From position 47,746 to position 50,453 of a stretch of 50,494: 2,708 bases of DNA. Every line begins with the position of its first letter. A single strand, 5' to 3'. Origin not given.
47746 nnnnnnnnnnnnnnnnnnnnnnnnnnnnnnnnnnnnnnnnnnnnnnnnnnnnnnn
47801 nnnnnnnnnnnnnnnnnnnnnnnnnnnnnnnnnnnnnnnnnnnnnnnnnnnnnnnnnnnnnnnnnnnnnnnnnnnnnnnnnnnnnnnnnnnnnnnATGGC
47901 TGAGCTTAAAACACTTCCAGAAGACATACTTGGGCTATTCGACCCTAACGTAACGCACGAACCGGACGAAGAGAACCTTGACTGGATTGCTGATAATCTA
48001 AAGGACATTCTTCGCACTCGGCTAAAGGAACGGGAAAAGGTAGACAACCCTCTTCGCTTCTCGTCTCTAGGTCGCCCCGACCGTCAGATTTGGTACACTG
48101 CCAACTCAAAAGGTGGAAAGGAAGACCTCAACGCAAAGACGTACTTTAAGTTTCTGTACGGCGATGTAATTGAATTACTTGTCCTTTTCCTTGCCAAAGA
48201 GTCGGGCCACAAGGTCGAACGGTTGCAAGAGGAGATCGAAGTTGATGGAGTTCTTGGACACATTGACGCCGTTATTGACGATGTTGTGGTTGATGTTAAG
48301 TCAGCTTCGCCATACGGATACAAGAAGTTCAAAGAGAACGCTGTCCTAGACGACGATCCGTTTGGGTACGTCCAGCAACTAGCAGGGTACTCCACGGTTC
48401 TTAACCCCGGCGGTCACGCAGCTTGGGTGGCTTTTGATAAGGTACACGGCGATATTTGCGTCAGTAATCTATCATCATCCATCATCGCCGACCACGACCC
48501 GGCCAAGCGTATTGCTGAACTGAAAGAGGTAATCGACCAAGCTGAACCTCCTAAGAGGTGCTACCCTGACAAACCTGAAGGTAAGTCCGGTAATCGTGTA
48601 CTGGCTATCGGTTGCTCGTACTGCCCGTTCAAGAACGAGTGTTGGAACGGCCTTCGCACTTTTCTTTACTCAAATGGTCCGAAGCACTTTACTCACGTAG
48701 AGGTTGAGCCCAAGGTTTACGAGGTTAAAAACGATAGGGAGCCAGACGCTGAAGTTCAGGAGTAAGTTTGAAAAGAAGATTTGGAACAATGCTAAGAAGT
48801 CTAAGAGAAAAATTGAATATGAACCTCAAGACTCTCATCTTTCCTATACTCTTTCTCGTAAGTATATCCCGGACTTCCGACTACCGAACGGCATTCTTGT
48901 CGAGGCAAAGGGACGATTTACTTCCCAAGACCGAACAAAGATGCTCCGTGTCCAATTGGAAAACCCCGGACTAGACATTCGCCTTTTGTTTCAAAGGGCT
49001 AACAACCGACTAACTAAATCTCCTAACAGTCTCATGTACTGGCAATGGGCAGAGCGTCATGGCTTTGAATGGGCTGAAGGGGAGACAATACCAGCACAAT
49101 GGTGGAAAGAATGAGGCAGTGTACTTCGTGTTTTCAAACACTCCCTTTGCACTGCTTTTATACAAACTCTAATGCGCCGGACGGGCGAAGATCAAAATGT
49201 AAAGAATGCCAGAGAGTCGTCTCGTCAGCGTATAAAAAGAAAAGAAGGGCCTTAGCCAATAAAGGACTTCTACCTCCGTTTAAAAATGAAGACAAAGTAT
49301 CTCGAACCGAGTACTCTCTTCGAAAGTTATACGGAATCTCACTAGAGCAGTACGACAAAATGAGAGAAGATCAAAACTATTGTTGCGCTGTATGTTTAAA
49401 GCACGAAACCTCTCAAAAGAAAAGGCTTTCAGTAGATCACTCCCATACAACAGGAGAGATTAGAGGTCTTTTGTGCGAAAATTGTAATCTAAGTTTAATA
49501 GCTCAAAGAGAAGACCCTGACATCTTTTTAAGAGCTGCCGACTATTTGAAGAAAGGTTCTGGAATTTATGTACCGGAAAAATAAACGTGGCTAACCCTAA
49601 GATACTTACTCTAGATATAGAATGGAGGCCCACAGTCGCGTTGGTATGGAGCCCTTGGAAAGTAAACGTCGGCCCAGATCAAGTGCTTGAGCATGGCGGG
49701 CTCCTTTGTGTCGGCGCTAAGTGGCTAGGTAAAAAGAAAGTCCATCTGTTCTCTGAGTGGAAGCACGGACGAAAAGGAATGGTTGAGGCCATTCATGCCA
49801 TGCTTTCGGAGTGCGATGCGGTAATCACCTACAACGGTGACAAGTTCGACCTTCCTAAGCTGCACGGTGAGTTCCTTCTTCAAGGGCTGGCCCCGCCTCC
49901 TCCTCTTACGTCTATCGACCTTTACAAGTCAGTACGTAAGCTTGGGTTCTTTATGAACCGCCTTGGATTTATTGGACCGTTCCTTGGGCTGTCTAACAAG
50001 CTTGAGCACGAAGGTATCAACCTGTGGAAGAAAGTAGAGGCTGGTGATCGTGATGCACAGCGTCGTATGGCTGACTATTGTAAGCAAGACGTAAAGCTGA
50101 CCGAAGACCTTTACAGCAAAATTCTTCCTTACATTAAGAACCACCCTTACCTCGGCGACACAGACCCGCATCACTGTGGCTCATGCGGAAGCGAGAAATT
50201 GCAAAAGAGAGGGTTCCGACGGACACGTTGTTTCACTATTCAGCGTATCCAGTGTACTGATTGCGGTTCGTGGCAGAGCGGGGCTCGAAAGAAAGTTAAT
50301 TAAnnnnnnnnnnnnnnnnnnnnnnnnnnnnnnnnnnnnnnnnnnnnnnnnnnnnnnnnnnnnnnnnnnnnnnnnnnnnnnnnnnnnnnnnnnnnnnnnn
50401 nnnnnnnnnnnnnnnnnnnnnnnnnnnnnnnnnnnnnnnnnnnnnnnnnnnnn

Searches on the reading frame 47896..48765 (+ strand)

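Call 13: search_protein_families(library=pfam, proteins=[window:47896-48765:+], max_evalue=0.01)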
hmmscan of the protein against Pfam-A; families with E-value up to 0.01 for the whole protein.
window:47896-48765:+ (289 aa): 0 families

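Call 50: search_protein_families(library=ncbifam, proteins=[window:47896-48765:+], max_evalue=10)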
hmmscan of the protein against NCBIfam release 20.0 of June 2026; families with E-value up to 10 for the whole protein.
window:47896-48765:+ (289 aa): 1 family
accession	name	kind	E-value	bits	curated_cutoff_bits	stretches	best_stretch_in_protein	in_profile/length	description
TIGR00372.1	cas4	equivalog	9.5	6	65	0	108-250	53-179/180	CRISPR-associated protein Cas4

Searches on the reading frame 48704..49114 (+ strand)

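Call 19: search_protein_families(library=pfam, proteins=[window:48704-49114:+], max_evalue=0.05)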
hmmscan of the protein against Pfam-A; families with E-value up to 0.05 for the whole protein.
window:48704-49114:+ (136 aa): 1 family
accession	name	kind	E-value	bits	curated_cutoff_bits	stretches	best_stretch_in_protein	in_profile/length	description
PF05367.17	Phage_endo_I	-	5e-25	88.3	29.1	1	14-136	11-132/149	Phage endonuclease I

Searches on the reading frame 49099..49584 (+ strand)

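Call 19: search_protein_families(library=pfam, proteins=[window:49099-49584:+], max_evalue=0.05)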
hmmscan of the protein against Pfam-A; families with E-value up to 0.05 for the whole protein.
window:49099-49584:+ (161 aa): 1 family
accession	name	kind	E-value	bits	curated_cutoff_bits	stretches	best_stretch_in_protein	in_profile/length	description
PF02945.21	Endonuclease_7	-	5.8e-21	74.6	23.6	1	74-152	4-82/82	Recombination endonuclease VII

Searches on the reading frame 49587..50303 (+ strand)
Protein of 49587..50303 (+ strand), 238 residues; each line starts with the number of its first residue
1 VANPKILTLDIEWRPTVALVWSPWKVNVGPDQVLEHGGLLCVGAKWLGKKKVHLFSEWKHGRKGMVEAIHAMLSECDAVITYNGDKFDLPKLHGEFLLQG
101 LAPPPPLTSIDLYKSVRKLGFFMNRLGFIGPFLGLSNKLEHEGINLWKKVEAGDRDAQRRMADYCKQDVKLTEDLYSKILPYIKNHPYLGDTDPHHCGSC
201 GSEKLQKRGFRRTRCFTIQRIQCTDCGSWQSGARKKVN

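Call 13: search_protein_families(library=pfam, proteins=[window:49587-50303:+], max_evalue=0.01)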
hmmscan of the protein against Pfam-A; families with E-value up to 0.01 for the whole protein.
window:49587-50303:+ (238 aa): 2 families
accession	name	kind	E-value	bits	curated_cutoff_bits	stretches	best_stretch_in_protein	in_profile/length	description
PF13482.12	RNase_H_2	-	5.2e-12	46.5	22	1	44-178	22-163/165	RNase_H superfamily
PF10108.15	DNA_pol_B_exo2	-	1.2e-05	25.5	24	0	49-101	24-77/213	Predicted 3'-5' exonuclease related to the exonuclease domain of PolB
